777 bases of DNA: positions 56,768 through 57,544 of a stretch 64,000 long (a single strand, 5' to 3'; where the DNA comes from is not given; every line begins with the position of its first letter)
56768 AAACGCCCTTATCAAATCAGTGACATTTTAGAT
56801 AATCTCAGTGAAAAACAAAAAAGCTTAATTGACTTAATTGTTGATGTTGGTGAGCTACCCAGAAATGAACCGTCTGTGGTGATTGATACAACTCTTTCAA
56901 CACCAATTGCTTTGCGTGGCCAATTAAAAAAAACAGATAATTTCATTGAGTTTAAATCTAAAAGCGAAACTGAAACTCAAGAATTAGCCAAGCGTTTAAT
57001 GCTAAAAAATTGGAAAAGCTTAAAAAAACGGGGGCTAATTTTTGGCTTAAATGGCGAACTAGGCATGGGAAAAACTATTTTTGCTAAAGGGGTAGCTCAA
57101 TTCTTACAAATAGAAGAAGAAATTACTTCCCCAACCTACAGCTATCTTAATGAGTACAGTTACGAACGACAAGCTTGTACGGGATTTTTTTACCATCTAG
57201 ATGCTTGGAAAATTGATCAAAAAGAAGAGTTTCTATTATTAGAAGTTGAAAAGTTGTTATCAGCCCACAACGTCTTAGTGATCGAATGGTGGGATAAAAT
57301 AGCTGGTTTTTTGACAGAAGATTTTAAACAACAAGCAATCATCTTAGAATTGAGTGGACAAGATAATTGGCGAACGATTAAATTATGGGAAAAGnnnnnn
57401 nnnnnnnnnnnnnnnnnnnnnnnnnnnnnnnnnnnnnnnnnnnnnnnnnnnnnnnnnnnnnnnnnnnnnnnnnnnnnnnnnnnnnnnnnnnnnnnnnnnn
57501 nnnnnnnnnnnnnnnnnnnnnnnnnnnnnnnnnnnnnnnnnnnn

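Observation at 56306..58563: Gene fusion of TsaC (YrdC) and TsaE (YjeE) followed by overlapping tsaD; no tsaB nearby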

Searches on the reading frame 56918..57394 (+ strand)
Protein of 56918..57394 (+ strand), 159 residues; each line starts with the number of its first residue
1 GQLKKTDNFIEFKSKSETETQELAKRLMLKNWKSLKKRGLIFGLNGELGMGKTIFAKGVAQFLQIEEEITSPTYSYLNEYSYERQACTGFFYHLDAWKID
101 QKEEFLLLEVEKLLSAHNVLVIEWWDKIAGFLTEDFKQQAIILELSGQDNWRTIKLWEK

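Call 60: search_protein_representatives(protein=window:56918-57394:+)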
Query: 159 residues. Proteins with E-value up to 0.001 (for the whole library): 13622; up to 1e-10: 1067; up to 1e-30: 8. The best 150 are listed.
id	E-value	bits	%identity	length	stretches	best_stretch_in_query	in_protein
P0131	6.9e-39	149.6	50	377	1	4-149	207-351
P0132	6.9e-37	143.1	52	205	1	19-149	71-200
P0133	1.5e-36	142.0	52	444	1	12-135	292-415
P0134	2.8e-35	137.9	50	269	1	10-134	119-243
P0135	1.0e-34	136.1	49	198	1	11-134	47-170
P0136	1.6e-34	135.4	47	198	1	11-130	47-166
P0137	6.1e-33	130.3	50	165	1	28-157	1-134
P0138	7.9e-33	129.9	47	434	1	11-132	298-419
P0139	6.4e-30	120.5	43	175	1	11-155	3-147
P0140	1.6e-29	119.2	43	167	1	2-139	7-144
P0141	1.9e-28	115.7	49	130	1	35-158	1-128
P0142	1.5e-27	112.8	38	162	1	10-156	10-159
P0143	3.1e-27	111.7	40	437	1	3-156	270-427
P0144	6.1e-27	110.8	42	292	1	7-143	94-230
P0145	6.6e-27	110.7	39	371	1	12-138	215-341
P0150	9.0e-25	103.7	45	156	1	14-136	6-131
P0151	2.0e-24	102.6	44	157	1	13-142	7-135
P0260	2.9e-15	72.9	34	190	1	16-141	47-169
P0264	3.0e-15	72.8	34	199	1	16-155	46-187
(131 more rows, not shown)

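Call 61: find_encoding_contigs(protein=P0135, flank=6000, max_places=4)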
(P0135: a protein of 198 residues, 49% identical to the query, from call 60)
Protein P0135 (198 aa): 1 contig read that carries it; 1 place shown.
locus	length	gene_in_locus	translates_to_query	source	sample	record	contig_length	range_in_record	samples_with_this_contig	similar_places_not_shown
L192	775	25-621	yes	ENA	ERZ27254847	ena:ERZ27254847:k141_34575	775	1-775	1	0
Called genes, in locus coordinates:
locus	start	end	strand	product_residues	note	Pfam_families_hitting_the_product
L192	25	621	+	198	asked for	PF02367:TsaE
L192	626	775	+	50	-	?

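Call 63: find_encoding_contigs(protein=P0136, flank=6000, max_places=4)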
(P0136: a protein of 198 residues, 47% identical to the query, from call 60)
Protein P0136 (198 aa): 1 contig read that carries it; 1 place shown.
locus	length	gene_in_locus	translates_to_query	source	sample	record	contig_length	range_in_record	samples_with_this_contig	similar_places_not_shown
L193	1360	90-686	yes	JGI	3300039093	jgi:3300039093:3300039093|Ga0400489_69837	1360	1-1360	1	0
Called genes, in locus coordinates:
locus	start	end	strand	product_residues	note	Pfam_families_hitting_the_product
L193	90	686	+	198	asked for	PF02367:TsaE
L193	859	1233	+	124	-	-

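Call 67: find_encoding_contigs(protein=P0151, flank=8000, max_places=3)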
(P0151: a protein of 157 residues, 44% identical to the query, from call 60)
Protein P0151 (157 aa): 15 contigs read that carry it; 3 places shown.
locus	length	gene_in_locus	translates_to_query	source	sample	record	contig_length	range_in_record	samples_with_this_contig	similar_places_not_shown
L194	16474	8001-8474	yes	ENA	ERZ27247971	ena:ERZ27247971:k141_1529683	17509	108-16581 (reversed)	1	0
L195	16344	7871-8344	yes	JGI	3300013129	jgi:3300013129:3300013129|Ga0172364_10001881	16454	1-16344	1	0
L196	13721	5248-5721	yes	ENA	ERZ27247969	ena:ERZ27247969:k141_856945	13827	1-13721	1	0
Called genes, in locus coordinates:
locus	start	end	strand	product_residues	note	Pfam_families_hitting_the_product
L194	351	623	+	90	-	PF01541:GIY-YIG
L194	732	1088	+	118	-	-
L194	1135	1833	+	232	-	-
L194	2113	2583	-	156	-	PF23477:zf_Tbcl_2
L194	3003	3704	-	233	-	-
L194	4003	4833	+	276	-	PF02698:DUF218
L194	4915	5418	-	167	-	PF01650:Peptidase_C13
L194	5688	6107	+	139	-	-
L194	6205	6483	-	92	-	PF01022:HTH_5, PF01047:MarR, PF12840:HTH_20 (weak), PF13412:HTH_24, PF08279:HTH_11 (weak)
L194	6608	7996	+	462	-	-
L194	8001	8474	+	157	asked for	PF02367:TsaE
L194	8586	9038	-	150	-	PF11969:DcpS_C (weak), PF01230:HIT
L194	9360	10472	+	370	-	PF00814:TsaD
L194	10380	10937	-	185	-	PF08207:EFP_N, PF01132:EFP, PF09285:Elong-fact-P_C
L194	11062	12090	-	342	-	PF00152:tRNA-synt_2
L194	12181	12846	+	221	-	PF03734:YkuD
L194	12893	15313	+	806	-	PF02190:LON_substr_bdg, PF00004:AAA, PF07728:AAA_5, PF22667:Lon_lid, PF05362:Lon_C, PF13541:ChlI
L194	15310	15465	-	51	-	-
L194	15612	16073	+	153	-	PF03449:GreA_GreB_N, PF01272:GreA_GreB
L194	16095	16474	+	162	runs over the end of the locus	?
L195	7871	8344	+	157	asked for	PF02367:TsaE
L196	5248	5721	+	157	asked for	PF02367:TsaE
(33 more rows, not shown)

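Call 68: find_encoding_contigs(protein=P0150, flank=8000, max_places=3)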
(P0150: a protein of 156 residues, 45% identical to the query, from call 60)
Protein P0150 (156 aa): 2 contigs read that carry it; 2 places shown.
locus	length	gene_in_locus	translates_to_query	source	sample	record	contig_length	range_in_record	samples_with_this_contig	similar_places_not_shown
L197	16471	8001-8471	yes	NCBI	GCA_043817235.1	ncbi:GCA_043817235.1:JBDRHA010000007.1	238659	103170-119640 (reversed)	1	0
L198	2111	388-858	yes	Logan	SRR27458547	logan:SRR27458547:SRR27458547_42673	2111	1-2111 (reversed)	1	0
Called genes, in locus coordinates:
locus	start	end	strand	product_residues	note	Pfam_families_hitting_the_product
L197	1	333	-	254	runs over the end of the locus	PF00535:Glycos_transf_2, PF10111:Glyco_tranf_2_2 (weak)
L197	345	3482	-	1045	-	-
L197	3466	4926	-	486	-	PF13231:PMT_2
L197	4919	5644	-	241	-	PF13641:Glyco_tranf_2_3, PF00535:Glycos_transf_2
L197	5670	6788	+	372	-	-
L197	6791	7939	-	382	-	PF00535:Glycos_transf_2, PF04138:GtrA_DPMS_TM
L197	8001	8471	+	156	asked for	PF02367:TsaE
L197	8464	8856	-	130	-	PF11969:DcpS_C, PF01230:HIT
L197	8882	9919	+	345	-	PF00814:TsaD, PF22521:HypF_C_2 (weak)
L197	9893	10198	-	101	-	PF01035:DNA_binding_1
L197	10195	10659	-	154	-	-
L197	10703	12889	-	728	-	-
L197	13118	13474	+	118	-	-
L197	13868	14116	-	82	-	-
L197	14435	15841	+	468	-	PF00239:Resolvase, PF07508:Recombinase (weak), PF13408:Zn_ribbon_recom (weak)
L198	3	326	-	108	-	?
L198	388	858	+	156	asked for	PF02367:TsaE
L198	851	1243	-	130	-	PF11969:DcpS_C, PF01230:HIT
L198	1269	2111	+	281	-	?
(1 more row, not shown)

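Call 69: find_encoding_contigs(protein=P0139, flank=8000, max_places=3)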
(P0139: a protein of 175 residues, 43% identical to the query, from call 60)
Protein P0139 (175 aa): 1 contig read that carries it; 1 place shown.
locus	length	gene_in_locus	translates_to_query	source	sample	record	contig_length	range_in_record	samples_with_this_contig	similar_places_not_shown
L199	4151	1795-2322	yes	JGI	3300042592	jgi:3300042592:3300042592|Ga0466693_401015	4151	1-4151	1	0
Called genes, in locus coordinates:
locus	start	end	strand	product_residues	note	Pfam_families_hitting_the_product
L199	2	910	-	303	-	PF00118:Cpn60_TCP1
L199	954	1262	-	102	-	PF00166:Cpn10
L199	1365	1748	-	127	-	-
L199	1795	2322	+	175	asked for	PF02367:TsaE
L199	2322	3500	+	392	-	PF00814:TsaD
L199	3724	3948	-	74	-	-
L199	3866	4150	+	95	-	?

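Call 72: find_encoding_contigs(protein=P0264, flank=8000, max_places=3)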
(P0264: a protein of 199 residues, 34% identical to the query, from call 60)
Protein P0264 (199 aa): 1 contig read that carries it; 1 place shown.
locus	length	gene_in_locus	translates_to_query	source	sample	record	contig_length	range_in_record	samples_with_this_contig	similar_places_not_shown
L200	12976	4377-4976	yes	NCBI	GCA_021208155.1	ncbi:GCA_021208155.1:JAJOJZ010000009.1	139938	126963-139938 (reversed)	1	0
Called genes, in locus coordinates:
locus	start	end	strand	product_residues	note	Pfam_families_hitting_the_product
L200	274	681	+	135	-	PF05362:Lon_C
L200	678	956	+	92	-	PF05362:Lon_C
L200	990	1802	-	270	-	PF00483:NTP_transferase, PF12804:NTP_transf_3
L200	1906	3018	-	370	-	PF00348:polyprenyl_synt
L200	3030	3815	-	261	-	PF20257:SAM_HAT_C (weak)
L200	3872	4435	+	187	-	PF01300:Sua5_yciO_yrdC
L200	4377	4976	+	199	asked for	PF02367:TsaE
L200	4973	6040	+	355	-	PF02543:Carbam_trans_N (faint), PF00814:TsaD, PF22521:HypF_C_2 (weak)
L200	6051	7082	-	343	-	PF03816:LytR_cpsA_psr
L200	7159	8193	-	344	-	PF02388:FemAB, PF13480:Acetyltransf_6, PF02388:FemAB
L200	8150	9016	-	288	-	-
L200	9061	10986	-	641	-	PF00580:UvrD-helicase, PF13245:AAA_19, PF13604:AAA_30 (faint), PF13361:UvrD_C, PF13538:UvrD_C_2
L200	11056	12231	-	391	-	PF00270:DEAD, PF04851:ResIII, PF00271:Helicase_C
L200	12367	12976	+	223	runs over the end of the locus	PF00121:TIM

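Call 73: find_encoding_contigs(protein=P0260, flank=8000, max_places=3)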
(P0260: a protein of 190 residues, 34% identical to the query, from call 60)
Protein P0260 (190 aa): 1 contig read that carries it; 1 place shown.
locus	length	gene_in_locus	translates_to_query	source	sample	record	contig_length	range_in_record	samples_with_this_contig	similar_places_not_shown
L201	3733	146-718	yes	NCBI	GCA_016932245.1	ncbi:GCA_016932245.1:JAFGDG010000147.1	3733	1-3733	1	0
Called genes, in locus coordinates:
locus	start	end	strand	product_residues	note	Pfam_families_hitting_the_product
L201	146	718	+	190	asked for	PF02367:TsaE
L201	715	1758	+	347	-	PF00814:TsaD, PF22521:HypF_C_2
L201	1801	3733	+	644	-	PF00133:tRNA-synt_1, PF09334:tRNA-synt_1g, PF13603:tRNA-synt_1_2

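Call 96: search_solved_structures(query=window:56918-57394:+, max_evalue=1e-8, show_alignments=2)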
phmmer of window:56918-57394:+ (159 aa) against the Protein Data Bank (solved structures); distinct sequences matched with E-value up to 1e-8: 7.
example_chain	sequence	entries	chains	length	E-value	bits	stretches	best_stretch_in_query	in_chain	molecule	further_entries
6n9a_E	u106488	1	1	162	1.3e-14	57.7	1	17-139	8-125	tRNA threonylcarbamoyladenosine biosynthesis protein TsaE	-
6nak_D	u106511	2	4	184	1.8e-14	57.2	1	17-139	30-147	TsaE | ATPase YjeE, predicted to have essential role in cell wall biosynthesis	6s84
9zw5_A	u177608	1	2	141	1.5e-11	47.8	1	34-136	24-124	tRNA threonylcarbamoyladenosine biosynthesis protein TsaE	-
1htw_A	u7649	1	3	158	4.5e-11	46.2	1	37-151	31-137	HI0065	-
1fl9_A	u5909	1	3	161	4.7e-11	46.1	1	37-151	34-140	HYPOTHETICAL PROTEIN HI0065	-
5np9_A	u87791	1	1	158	2.1e-10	44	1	29-150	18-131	tRNA threonylcarbamoyladenosine biosynthesis protein TsaE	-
5mvr_A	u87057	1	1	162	2.1e-10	44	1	29-150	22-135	tRNA threonylcarbamoyladenosine biosynthesis protein TsaE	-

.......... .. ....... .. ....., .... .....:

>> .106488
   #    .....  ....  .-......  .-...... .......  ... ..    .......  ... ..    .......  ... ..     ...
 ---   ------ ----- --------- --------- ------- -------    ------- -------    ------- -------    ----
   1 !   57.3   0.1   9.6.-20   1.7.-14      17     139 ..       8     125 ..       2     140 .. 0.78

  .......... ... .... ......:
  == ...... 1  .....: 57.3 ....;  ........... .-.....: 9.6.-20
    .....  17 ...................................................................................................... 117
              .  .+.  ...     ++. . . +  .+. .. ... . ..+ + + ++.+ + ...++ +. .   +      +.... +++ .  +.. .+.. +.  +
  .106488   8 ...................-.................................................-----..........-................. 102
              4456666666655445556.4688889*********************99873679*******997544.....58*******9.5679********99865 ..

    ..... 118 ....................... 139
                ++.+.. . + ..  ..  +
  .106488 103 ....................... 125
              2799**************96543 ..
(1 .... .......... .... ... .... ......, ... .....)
